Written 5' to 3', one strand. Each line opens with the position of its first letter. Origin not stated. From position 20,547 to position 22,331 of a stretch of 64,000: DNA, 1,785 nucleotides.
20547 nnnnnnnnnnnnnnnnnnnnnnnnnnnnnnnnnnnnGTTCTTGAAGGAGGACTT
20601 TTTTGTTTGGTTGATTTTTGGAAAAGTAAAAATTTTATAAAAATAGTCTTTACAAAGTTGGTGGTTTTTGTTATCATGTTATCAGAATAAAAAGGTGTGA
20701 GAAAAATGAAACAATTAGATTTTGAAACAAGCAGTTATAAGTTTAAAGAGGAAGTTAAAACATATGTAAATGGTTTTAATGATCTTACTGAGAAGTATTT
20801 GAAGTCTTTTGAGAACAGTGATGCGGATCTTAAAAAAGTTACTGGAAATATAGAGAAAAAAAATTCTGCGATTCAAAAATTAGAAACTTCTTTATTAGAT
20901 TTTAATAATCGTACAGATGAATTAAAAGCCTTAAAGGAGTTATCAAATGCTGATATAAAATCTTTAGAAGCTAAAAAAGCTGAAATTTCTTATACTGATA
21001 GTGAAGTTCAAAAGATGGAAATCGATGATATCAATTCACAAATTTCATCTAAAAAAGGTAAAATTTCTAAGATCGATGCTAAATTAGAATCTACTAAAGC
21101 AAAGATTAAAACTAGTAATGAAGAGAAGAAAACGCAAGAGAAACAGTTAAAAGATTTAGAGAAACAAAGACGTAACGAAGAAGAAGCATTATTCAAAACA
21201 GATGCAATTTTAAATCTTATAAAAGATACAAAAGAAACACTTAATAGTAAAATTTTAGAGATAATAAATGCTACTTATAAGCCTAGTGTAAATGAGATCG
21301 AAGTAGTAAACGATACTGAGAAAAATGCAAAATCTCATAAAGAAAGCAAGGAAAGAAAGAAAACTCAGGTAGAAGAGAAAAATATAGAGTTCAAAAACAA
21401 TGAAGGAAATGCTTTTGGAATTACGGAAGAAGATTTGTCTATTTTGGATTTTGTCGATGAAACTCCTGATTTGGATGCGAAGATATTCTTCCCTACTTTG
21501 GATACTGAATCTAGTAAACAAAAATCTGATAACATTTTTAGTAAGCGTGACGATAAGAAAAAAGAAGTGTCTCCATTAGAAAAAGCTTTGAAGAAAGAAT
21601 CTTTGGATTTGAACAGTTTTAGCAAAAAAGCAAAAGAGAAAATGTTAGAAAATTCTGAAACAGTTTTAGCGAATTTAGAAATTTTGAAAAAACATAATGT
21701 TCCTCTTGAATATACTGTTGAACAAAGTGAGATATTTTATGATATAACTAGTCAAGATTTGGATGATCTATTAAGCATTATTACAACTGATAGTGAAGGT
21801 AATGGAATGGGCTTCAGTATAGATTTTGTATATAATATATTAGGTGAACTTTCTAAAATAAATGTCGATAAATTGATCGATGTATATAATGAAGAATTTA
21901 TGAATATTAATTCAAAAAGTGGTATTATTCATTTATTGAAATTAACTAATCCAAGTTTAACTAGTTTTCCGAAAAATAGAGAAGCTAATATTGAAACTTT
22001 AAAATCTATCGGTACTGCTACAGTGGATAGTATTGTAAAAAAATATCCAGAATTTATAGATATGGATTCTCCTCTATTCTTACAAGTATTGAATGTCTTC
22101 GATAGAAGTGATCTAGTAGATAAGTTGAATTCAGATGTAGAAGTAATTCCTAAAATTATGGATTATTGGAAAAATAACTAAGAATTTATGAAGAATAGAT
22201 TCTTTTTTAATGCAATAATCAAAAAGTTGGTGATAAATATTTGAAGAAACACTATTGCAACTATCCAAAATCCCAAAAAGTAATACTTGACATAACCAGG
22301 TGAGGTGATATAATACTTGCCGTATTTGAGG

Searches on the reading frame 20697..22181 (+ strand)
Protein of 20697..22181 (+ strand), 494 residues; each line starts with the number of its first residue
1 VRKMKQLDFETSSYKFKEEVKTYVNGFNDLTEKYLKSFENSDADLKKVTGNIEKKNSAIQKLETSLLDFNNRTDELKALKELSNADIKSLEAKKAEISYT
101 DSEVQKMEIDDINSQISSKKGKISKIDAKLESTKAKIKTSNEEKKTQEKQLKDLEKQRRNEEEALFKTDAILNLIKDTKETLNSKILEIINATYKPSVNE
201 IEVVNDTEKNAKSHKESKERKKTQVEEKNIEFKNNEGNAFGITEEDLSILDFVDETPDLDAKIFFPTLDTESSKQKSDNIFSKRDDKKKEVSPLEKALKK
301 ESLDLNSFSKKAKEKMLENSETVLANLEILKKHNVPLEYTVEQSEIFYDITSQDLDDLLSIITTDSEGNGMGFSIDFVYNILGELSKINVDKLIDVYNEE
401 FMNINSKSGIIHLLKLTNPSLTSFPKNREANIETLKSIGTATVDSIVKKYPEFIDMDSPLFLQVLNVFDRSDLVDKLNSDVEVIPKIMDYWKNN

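Call 3: search_protein_families(library=pfam, proteins=[window:20697-22181:+], max_evalue=1)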
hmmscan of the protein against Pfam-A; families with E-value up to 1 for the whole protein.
window:20697-22181:+ (494 aa): 3 families
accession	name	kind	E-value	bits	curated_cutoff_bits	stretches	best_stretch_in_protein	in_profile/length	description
PF10186.14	ATG14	-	0.00012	21.8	33.2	1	176-326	32-134/347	Vacuolar sorting 38 and autophagy-related subunit 14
PF08650.15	DASH_Dad4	-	0.087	13.3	29.8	1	45-85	13-53/71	DASH complex subunit Dad4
PF13433.12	Peripla_BP_5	-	0.091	12.3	27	1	225-305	208-288/363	Periplasmic binding protein domain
